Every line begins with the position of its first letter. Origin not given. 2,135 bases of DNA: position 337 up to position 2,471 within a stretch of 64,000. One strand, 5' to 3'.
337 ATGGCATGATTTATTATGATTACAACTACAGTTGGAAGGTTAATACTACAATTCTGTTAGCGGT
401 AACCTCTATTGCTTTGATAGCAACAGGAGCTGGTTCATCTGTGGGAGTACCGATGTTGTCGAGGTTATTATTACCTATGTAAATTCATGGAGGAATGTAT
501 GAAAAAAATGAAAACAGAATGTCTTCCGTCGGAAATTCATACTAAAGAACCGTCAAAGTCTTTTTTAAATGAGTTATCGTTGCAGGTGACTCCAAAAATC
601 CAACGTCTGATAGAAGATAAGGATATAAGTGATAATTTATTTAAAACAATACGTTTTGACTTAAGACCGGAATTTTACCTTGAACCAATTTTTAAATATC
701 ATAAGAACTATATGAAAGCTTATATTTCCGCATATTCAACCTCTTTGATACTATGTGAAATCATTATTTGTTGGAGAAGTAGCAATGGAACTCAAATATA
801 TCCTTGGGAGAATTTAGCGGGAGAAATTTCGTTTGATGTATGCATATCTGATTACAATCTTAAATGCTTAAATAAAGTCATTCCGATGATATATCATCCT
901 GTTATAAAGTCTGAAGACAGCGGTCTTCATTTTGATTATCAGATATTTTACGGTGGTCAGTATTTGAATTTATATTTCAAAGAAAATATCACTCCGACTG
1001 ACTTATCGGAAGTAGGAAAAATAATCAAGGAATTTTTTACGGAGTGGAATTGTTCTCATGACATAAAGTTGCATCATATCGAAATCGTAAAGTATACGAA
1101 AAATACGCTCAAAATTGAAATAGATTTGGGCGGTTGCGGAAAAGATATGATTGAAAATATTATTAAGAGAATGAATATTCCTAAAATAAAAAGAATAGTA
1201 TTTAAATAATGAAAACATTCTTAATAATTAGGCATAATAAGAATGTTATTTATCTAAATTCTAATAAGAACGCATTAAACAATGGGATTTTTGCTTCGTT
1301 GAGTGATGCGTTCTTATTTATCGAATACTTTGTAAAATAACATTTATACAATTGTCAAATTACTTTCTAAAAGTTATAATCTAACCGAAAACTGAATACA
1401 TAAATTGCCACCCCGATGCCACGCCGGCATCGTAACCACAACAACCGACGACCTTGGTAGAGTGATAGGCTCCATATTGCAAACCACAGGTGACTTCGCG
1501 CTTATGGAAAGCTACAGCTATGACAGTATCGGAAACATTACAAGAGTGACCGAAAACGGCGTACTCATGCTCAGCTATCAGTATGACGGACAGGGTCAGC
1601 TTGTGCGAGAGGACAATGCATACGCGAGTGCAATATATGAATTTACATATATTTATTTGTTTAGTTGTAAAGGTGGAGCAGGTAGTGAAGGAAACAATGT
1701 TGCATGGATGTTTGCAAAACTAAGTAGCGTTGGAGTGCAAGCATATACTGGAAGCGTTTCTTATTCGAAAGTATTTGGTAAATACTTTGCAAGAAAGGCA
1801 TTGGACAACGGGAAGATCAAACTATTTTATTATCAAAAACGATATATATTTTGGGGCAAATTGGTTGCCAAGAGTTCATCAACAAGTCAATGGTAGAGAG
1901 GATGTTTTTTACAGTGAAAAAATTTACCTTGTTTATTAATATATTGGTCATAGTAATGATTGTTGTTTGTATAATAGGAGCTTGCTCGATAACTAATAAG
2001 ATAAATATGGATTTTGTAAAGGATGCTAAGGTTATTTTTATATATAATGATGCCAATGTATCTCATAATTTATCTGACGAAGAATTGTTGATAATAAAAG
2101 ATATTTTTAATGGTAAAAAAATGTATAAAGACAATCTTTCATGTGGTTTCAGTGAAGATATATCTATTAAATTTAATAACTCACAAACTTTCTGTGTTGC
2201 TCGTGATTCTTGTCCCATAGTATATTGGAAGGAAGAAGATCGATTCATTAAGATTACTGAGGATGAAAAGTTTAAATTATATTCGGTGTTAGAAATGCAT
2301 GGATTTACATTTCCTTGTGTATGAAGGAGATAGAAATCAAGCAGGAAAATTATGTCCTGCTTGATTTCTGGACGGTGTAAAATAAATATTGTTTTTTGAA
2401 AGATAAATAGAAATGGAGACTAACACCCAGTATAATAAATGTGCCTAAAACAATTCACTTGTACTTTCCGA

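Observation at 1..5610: Decaying array of orphan Rhs/WapA-type toxin 3-prime cassettes, each paired with a small membrane or lipoprotein gene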

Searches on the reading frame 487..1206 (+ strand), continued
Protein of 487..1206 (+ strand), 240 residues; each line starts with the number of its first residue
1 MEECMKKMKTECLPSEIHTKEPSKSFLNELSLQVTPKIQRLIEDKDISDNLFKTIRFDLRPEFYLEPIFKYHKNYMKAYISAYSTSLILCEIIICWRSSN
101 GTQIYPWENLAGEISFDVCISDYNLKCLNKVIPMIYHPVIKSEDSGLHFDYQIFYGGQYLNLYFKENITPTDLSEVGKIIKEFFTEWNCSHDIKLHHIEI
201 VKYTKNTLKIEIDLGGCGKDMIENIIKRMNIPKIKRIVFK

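Call 68: search_protein_families(library=ncbifam, max_evalue=0.01, proteins=[L069:1355-7627:+])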
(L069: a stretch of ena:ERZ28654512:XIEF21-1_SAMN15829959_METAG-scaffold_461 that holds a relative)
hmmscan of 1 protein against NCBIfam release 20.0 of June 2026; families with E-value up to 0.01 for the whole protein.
L069:1355-7627:+ (2091 aa): 4 families
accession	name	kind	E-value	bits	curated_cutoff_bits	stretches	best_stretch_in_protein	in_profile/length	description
NF033679.1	DNRLRE_dom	domain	3.7e-19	69.4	34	1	303-468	2-163/164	DNRLRE domain-containing protein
TIGR03696.1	Rhs_assc_core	domain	2.4e-18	66.4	32.5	1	1824-1917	1-75/76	RHS repeat-associated core domain-containing protein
TIGR01643.1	YD_repeat_2x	repeat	6.1e-14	51.8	15.8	2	1293-1333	1-41/42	YD repeat-containing protein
NF041261.1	RHS_core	equivalog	8.1e-06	23.9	2000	1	1798-1915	1158-1258/1261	RHS element core protein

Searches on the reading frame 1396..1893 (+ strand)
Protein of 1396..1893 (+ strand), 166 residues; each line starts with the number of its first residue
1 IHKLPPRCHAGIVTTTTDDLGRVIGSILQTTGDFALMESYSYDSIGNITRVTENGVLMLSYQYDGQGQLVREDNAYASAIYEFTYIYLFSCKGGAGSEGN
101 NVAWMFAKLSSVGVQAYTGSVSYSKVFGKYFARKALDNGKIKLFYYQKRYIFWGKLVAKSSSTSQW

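Call 7: search_protein_families(library=pfam, max_evalue=1, proteins=[window:1396-1893:+])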
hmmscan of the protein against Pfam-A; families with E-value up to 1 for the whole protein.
window:1396-1893:+ (166 aa): 1 family
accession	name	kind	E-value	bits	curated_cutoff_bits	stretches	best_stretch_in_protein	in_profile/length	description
PF05593.20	RHS_repeat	-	8.3e-05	23.3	22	2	42-75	1-34/38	RHS Repeat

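Call 8: search_protein_families(library=ncbifam, max_evalue=1, proteins=[window:1396-1893:+])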
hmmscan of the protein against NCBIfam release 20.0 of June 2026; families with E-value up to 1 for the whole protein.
window:1396-1893:+ (166 aa): 1 family
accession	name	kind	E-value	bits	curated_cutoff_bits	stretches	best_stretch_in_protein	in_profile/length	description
TIGR01643.1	YD_repeat_2x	repeat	0.00042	20.7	15.8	1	42-74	1-33/42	YD repeat-containing protein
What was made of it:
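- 1420..1650 (+): Remnant B, YD-shell piece. It corresponds to main-gene aa 1541-1574 plus 1604-1652, with a 33-codon in-frame internal deletion between SYSY repeats. RHS_repeat and TIGR01643 hits above cut-off (calls 7, 8).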

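Call 17: find_homologous_proteins(query=window:1396-1893:+, max_evalue=0.001)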
Query window:1396-1893:+ (166 aa): 15 proteins with E <= 0.001 among 38 candidates.
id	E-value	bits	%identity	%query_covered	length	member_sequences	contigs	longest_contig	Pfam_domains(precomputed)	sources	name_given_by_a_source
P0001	3.3e-103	361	99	98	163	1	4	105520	-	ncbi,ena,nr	ncbi:MAG: RHS repeat protein [Clostridia bacterium]|nr:RHS repeat protein [Clostridia bacterium]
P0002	5.6e-29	119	75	49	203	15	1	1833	-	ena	-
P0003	8.5e-29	119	75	49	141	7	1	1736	-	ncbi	-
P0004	1.8e-27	114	70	49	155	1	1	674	-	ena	-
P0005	2.1e-27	114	74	49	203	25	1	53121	-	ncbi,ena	-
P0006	3.1e-27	114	74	49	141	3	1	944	-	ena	-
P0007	1.1e-26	112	73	49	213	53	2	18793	-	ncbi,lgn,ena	-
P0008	1.4e-26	112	67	48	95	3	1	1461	-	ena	-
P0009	7.8e-26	109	76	43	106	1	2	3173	-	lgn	-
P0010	6.2e-25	106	67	49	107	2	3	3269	-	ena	-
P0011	3.7e-19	87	71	43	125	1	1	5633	-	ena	-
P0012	2.3e-18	85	64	43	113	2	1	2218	-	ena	-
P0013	4.9e-18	84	80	33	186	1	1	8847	-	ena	-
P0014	1.2e-17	82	64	42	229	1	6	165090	-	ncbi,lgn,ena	-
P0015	3.9e-12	65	54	42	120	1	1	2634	-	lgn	-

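Call 23: search_protein_families(library=pfam, max_evalue=0.1, proteins=[P0007])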
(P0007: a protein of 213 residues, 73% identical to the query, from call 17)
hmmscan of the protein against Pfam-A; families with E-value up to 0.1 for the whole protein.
P0007 (213 aa): 2 families
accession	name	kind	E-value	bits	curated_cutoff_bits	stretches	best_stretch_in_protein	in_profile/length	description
PF14252.11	DUF4347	-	0.0042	17.3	24.6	1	74-166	28-125/164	Domain of unknown function (DUF4347)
PF01650.23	Peptidase_C13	-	0.093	12.7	22.8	0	89-183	104-196/258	Peptidase C13 family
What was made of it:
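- On Clan CD (caspase/CHAT-like) cysteine peptidase, as the fold of the cassette-B toxin family: Pfam hits to DUF4347 (E 0.004) and Peptidase_C13 (E 0.09) are below cut-off (call 23).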

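Call 33: find_encoding_contigs(protein=P0007, flank=6000, max_places=4)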
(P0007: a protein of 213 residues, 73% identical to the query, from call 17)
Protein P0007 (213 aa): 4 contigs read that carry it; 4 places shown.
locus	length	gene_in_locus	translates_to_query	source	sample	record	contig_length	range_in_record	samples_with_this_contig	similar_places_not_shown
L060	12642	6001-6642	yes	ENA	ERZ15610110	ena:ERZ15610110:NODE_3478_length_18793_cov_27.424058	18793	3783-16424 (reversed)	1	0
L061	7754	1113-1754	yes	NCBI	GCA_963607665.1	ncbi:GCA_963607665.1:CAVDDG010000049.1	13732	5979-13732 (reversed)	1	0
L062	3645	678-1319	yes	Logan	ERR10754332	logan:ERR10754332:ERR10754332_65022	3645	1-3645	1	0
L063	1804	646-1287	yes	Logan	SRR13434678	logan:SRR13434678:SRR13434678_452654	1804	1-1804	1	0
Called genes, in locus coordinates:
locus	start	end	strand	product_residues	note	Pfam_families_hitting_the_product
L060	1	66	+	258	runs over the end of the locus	PF04326:SLFN_AlbA_2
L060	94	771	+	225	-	PF13749:HATPase_c_4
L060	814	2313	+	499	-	PF28123:DUF8370, PF28130:DUF8371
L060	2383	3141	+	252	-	-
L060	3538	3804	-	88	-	PF01695:IstB_IS21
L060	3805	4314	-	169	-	PF01695:IstB_IS21, PF02562:PhoH (faint)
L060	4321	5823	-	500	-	PF00665:rve (weak), PF22483:Mu-transpos_C_2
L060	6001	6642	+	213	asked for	-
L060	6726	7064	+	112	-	-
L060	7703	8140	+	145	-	PF09424:YqeY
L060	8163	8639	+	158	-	PF00583:Acetyltransf_1, PF13673:Acetyltransf_10, PF13508:Acetyltransf_7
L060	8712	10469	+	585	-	PF13292:DXP_synthase_N, PF00456:Transketolase_N (faint), PF00676:E1_dh (weak), PF02779:Transket_pyr, PF02780:Transketolase_C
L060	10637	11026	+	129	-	PF04397:LytTR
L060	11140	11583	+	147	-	-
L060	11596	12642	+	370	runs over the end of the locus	-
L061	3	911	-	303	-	?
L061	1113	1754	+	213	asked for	-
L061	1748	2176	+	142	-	-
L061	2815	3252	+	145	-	PF09424:YqeY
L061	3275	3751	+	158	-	PF00583:Acetyltransf_1, PF13673:Acetyltransf_10, PF13508:Acetyltransf_7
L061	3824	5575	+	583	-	PF13292:DXP_synthase_N, PF00676:E1_dh (weak), PF02779:Transket_pyr, PF02780:Transketolase_C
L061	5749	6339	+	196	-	PF13189:Cytidylate_kin2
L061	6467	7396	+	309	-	-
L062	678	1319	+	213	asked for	-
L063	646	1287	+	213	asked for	-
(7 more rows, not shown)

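Call 53: predict_structure(alignment_id=A4)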
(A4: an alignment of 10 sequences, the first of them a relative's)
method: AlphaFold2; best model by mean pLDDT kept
length: 213 residues; sequences in the alignment: 10
mean_pLDDT: 63.9   pTM: 0.69
mean pLDDT of the five models: 63.9, 62.1, 56.5, 40.4, 34.6
residues with pLDDT >= 90: 16; 70-90: 78; 50-70: 60; < 50: 59
segments of 3 or more residues with pLDDT < 50: 1-9, 19-31, 141-146, 185-213
pLDDT, mean of each block of 10 residues (from residue 1): 36 54 41 58 78 69 71 86 93 85 70 76 88 74 52 79 63 55 48 39 36 34
secondary structure, 60 per line:
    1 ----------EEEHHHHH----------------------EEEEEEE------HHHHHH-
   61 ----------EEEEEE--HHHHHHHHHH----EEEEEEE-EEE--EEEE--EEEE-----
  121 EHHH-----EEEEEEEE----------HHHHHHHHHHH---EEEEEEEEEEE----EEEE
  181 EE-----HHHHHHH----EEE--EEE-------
elements in order: E11-13 H14-18 E41-47 H54-59 E71-76 H79-88 E93-99 E101-103 E106-109 E112-115 E130-137 H148-158 E162-172 E177-182 H188-194 E199-201 E204-206
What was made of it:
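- On Clan CD (caspase/CHAT-like) cysteine peptidase, as the fold of the cassette-B toxin family: The model has mean pLDDT 63.9 (call 53).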

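Call 56: fold_search(model_id=the predicted structure, library=pdb)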
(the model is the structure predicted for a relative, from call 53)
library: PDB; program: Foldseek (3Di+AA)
matches with E <= 10: 539; with E <= 0.001: 0
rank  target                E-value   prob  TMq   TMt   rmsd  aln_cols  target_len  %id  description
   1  7qp0_B                3.4e-02  0.41  0.25  0.21  10.6       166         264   12  Crystal structure of metacaspase from candida glabrata with magnesium (released 2023-01-11)
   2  6zvg_B                8.0e-02  0.28  0.28  0.17   8.8       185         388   11  Psychrophilic aromatic amino acids aminotransferase from Psychrobacter sp. B6 cocrystalized with substrate analog - L- (released 2021-07-14)
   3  4f5k_A                1.1e-01  0.18  0.26  0.16  10.4       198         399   14  Substrate Specificity Conversion of Aspartate Aminotransferase to Tyrosine Aminotransferase By The JANUS Algorithm: Ch (released 2013-02-13)
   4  4f5h_B                1.2e-01  0.20  0.27  0.17  10.0       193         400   14  Intercoversion of Substrate Specificity: E. coli Aspatate Aminotransferase to Tyrosine Aminotransferase: Chimera P3. (released 2013-02-13)
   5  8d9h_E                1.3e-01  0.60  0.35  0.13   8.2       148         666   11  gRAMP-TPR-CHAT match PFS target RNA(Craspase) (released 2023-06-14)
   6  6oec_L                1.4e-01  0.54  0.32  0.39   5.6       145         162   12  Yeast Spc42 Trimeric Coiled-Coil Amino Acids 181-211 fused to PDB: 3H5I (released 2019-04-24)
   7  4f4e_A                1.5e-01  0.21  0.29  0.18   8.8       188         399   10  Crystal structure of Aromatic-amino-acid aminotransferase from Burkholderia pseudomallei covalently bound to pyridoxal (released 2012-05-23)
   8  4quh_C                1.6e-01  0.41  0.26  0.24   9.1       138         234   14  Caspase-3 T140G (released 2014-11-05)
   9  6tqm_C                1.7e-01  0.12  0.23  0.14  15.2       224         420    9  Escherichia coli AdhE structure in its compact conformation (released 2020-06-03)
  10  4qtx_A                1.9e-01  0.44  0.25  0.23   8.1       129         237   13  Caspase-3 Y195A (released 2014-11-05)
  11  4wd2                  1.9e-01  0.23  0.29  0.18   8.7       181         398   10  Crystal structure of an aromatic amino acid aminotransferase from Burkholderia cenocepacia J2315 (released 2014-10-08)
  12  3ele_A                2.0e-01  0.28  0.31  0.20   7.1       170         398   11  Crystal structure of Amino Transferase (RER070207001803) from Eubacterium rectale at 2.10 A resolution (released 2008-10-14)
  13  6swl_A                2.5e-01  0.33  0.30  0.42   6.6       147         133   12  The REC domain of XynC, a response regulator from Geobacillus stearothermophilus (released 2020-10-14)
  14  6px9_F                2.5e-01  0.28  0.24  0.25   9.2       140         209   14  Crystal structure of procaspase-8 in complex with covalent small molecule inhibitor 63-R (released 2020-01-29)
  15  4f5f_B                2.7e-01  0.13  0.27  0.17  10.3       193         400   13  Structure of Aspartate Aminotransferase Conversion to Tyrosine Aminotransferase: Chimera P1. (released 2013-02-13)
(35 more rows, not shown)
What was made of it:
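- On Clan CD (caspase/CHAT-like) cysteine peptidase, as the fold of the cassette-B toxin family: Best fold matches are a metacaspase, CHAT and caspases, but at E >= 0.03 and TM <= 0.35 (call 56).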

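Call 68: search_protein_families(library=ncbifam, max_evalue=0.01, proteins=[L069:1355-7627:+])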
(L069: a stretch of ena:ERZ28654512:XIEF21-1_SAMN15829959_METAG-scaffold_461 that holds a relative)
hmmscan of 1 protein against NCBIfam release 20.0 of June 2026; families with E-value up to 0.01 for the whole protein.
L069:1355-7627:+ (2091 aa): 4 families
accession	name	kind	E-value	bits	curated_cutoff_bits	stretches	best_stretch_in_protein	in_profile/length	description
NF033679.1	DNRLRE_dom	domain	3.7e-19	69.4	34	1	303-468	2-163/164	DNRLRE domain-containing protein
TIGR03696.1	Rhs_assc_core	domain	2.4e-18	66.4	32.5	1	1824-1917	1-75/76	RHS repeat-associated core domain-containing protein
TIGR01643.1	YD_repeat_2x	repeat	6.1e-14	51.8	15.8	2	1293-1333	1-41/42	YD repeat-containing protein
NF041261.1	RHS_core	equivalog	8.1e-06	23.9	2000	1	1798-1915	1158-1258/1261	RHS element core protein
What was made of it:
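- On Rhs / YD-repeat polymorphic toxin locus: Main gene aa 1824-1917 scores 66.4 bits (call 68).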

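Call 92: search_solved_structures(query=A4, max_evalue=10)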
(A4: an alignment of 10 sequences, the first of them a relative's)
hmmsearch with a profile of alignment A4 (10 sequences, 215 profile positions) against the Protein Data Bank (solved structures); distinct sequences matched with E-value up to 10: 9.
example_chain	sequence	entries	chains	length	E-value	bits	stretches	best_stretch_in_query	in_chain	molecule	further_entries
5bu2_A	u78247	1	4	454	0.05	16.3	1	104-144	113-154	lpg1496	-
5bq9_A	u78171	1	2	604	0.1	15.2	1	104-144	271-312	Uncharacterized protein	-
2fp8_A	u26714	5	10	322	0.2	14.3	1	23-69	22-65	Strictosidine synthase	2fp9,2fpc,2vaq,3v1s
8wkl_A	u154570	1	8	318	0.22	14.2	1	23-69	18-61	Strictosidine synthase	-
6n5v_A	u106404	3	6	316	0.22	14.1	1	23-69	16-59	Strictosidine synthase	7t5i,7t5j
2v91_A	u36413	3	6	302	0.25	14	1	23-69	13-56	STRICTOSIDINE SYNTHASE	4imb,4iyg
9h91_O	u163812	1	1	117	0.83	12.3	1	145-210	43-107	50S ribosomal protein L18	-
9hig_n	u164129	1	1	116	0.96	12.1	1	164-210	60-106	Large ribosomal subunit protein uL18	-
2fpb_A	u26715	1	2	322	1.8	11.2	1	23-69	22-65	Strictosidine Synthase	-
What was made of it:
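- On Clan CD (caspase/CHAT-like) cysteine peptidase, as the fold of the cassette-B toxin family: No PDB sequence match (call 92).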

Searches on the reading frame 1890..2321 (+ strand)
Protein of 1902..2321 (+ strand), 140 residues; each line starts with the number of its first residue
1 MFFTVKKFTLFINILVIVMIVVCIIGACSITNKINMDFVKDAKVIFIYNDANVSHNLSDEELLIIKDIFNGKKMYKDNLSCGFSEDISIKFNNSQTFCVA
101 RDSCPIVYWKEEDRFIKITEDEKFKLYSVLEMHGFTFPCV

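Call 7: search_protein_families(library=pfam, max_evalue=1, proteins=[window:1902-2321:+])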
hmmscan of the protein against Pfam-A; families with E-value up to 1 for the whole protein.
window:1902-2321:+ (140 aa): 1 family
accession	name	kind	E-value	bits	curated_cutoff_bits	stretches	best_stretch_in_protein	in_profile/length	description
PF09404.15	C12orf66_like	-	0.017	14.3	22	1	36-99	368-433/439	KICSTOR complex C12orf66 like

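Call 8: search_protein_families(library=ncbifam, max_evalue=1, proteins=[window:1902-2321:+])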
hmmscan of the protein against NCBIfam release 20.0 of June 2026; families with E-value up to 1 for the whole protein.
window:1902-2321:+ (140 aa): 0 families

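Call 68: search_protein_families(library=ncbifam, max_evalue=0.01, proteins=[L069:1355-7627:+])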
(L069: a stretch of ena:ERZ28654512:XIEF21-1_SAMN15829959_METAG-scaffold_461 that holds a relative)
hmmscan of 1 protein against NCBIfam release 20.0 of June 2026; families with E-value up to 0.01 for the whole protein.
L069:1355-7627:+ (2091 aa): 4 families
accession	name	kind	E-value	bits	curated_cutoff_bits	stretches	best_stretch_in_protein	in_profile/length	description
NF033679.1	DNRLRE_dom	domain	3.7e-19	69.4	34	1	303-468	2-163/164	DNRLRE domain-containing protein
TIGR03696.1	Rhs_assc_core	domain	2.4e-18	66.4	32.5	1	1824-1917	1-75/76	RHS repeat-associated core domain-containing protein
TIGR01643.1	YD_repeat_2x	repeat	6.1e-14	51.8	15.8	2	1293-1333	1-41/42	YD repeat-containing protein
NF041261.1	RHS_core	equivalog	8.1e-06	23.9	2000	1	1798-1915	1158-1258/1261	RHS element core protein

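Call 71: search_protein_families(library=pfam, alignment_id=A6, max_evalue=0.01)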
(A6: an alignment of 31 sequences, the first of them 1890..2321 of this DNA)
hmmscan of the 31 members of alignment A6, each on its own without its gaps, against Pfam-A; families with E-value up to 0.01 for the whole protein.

A. member 1, window:1890-2321:+ (144 aa): 0 families

B. families by the number of members that match (of 31 scanned): 5 families
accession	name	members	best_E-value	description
PF14567.11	SUKH_5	1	0.00065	SMI1-KNR4 cell-wall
PF07790.16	Pilin_N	1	0.0019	Archaeal Type IV pilin, N-terminal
PF04415.17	DUF515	1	0.0022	Protein of unknown function (DUF515)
PF07116.16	DUF1372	1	0.0033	Protein of unknown function (DUF1372)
PF21002.2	TMEM106_N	1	0.0035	Transmembrane protein 106 N-terminal region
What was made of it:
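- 1890..2324 (+): Immunity-type gene B (144 aa; hydrophobic N-terminus with lipobox-like IGAC; start overlaps the toxin stop, ATGGTAG). No Pfam family (call 71).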
